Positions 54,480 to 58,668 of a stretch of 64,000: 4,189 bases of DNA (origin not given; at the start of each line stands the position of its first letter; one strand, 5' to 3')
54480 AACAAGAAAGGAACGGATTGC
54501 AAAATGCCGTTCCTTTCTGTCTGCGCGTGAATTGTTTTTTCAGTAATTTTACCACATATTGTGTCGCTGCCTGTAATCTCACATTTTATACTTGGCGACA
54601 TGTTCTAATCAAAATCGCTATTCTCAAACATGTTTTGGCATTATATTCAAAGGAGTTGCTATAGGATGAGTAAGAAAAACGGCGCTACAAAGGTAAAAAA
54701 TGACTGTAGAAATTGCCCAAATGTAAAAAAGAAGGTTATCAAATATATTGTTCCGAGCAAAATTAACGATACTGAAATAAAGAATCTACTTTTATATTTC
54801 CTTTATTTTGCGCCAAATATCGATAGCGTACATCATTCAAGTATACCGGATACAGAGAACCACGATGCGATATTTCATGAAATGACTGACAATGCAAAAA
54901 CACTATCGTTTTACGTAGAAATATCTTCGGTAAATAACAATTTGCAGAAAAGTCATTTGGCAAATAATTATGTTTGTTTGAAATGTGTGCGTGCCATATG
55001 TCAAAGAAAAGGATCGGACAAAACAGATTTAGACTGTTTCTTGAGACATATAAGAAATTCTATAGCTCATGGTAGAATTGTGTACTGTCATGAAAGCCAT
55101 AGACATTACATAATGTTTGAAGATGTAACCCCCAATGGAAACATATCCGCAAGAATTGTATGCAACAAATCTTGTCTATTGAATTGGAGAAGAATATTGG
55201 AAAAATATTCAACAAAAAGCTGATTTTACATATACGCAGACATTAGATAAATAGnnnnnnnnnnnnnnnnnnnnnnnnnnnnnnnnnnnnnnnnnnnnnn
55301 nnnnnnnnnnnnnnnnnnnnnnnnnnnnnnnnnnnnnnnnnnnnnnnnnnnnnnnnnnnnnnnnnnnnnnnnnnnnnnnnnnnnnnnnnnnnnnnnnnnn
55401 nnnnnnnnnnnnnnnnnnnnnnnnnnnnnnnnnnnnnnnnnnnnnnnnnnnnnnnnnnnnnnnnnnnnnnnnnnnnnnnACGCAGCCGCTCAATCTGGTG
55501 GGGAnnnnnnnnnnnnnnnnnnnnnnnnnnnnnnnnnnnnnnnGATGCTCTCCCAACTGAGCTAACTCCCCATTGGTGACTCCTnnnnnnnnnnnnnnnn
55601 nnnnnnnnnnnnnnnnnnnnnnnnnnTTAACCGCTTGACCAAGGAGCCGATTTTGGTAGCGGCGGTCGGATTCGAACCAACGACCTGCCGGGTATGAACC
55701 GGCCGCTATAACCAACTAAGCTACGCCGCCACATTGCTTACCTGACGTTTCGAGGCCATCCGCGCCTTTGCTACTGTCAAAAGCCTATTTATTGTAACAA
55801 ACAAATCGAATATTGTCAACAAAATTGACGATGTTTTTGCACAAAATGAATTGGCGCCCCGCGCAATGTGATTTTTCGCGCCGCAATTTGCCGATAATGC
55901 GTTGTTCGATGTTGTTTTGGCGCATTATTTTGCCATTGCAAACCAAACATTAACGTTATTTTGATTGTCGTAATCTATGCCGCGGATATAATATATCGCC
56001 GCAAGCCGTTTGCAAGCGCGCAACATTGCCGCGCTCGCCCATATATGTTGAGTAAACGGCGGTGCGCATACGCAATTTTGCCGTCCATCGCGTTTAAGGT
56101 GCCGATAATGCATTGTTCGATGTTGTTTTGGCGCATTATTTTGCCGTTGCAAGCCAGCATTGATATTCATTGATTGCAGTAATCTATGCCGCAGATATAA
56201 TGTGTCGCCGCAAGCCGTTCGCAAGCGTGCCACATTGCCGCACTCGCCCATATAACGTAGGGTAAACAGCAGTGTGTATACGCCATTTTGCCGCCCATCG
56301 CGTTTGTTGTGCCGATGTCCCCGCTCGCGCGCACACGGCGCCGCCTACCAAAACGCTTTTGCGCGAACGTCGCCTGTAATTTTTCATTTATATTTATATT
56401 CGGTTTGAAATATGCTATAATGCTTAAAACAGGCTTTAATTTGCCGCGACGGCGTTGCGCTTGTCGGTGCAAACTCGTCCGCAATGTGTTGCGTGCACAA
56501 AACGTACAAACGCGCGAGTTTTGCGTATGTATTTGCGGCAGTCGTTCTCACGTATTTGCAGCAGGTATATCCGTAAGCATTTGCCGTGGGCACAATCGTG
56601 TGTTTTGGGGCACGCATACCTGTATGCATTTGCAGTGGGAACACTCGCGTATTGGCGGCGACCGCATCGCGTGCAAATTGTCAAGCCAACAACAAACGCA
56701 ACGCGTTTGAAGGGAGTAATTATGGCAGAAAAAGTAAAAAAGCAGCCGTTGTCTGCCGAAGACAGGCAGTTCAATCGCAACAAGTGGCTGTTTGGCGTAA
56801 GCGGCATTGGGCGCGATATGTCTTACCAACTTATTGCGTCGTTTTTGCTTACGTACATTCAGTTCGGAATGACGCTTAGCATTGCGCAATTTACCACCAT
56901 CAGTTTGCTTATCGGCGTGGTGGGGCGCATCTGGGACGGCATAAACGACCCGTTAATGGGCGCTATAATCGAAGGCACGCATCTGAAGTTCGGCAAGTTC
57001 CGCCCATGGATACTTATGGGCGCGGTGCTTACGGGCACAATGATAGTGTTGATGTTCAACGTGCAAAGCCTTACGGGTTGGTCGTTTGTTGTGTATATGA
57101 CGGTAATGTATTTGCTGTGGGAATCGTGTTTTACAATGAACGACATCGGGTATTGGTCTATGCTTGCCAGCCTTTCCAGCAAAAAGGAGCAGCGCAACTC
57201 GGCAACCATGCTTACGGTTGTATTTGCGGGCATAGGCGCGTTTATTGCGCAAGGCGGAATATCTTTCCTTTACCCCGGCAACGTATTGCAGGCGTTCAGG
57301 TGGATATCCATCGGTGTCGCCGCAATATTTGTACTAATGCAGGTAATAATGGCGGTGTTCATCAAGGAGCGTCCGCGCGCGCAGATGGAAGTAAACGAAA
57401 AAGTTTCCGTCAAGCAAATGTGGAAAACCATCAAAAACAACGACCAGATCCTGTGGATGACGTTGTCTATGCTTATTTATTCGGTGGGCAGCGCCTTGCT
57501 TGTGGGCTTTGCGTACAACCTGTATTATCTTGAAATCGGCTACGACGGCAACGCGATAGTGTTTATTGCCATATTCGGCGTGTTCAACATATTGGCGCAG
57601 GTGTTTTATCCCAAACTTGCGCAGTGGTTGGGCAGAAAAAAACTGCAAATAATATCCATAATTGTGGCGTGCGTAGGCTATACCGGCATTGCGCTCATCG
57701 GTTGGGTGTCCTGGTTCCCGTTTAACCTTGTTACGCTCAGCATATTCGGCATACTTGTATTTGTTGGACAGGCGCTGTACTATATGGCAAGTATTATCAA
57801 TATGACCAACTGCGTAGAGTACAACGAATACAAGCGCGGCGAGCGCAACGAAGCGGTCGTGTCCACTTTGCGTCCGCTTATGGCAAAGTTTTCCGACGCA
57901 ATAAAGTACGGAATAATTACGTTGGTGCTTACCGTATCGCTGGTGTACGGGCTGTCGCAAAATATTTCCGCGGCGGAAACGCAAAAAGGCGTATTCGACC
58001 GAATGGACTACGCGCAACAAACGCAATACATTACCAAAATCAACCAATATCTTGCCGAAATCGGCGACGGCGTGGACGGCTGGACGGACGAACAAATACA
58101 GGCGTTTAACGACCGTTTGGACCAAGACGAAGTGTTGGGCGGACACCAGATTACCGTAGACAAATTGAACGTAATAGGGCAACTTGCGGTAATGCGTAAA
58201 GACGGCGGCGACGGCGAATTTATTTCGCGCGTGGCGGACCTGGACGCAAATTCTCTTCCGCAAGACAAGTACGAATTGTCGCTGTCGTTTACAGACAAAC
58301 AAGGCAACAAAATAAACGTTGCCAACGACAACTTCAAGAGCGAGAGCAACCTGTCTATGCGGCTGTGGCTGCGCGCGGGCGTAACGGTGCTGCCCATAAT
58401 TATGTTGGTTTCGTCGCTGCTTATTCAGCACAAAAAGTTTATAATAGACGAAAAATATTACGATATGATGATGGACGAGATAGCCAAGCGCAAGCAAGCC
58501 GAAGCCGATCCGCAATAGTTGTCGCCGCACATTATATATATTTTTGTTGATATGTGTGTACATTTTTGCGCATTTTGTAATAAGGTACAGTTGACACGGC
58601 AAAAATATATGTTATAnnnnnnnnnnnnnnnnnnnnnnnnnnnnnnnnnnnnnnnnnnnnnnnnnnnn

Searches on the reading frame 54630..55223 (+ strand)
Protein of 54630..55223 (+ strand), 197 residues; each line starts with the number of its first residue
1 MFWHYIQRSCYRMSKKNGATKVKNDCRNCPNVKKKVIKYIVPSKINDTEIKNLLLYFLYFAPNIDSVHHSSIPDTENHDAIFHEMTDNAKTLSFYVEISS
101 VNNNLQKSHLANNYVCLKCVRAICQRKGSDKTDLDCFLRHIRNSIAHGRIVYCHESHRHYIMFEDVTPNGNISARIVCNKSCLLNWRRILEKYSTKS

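Call 31: search_protein_families(library=pfam, proteins=[window:54630-55223:+], max_evalue=0.001)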
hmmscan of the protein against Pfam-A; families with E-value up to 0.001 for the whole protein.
window:54630-55223:+ (197 aa): 1 family
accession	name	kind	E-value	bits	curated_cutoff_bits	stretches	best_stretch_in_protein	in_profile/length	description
PF18736.6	pEK499_p136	-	4.4e-06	26.9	26.6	1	130-185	79-136/152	HEPN pEK499 p136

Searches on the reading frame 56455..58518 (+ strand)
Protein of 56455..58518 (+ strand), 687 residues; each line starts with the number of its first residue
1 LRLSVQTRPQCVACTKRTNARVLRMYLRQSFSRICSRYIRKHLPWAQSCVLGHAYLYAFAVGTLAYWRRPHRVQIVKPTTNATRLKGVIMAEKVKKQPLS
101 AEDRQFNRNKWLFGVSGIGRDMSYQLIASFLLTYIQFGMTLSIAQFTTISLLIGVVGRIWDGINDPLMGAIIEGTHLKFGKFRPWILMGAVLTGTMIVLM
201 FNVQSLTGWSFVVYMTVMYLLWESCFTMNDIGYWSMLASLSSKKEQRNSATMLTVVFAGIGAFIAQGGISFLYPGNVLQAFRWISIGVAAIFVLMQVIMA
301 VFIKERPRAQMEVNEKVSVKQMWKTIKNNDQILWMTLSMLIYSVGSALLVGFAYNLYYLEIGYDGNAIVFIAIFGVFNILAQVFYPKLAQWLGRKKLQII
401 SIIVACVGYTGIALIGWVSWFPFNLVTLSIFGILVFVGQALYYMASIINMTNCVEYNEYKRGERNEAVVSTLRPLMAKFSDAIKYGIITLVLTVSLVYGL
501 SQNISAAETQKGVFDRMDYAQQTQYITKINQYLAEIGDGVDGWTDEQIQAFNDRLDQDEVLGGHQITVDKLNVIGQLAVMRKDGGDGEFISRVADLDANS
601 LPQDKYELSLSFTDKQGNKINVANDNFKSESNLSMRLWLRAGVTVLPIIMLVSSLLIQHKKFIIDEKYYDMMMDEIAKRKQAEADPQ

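Call 31: search_protein_families(library=pfam, proteins=[window:56455-58518:+], max_evalue=0.001)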
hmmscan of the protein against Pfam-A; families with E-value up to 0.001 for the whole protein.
window:56455-58518:+ (687 aa): 2 families
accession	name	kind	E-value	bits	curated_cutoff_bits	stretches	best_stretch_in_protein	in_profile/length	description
PF13347.12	MFS_2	-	1.3e-45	156.2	27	1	113-501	2-387/427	MFS/sugar transport protein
PF07690.21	MFS_1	-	1.1e-16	61.2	33.4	2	239-443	111-316/347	Major Facilitator Superfamily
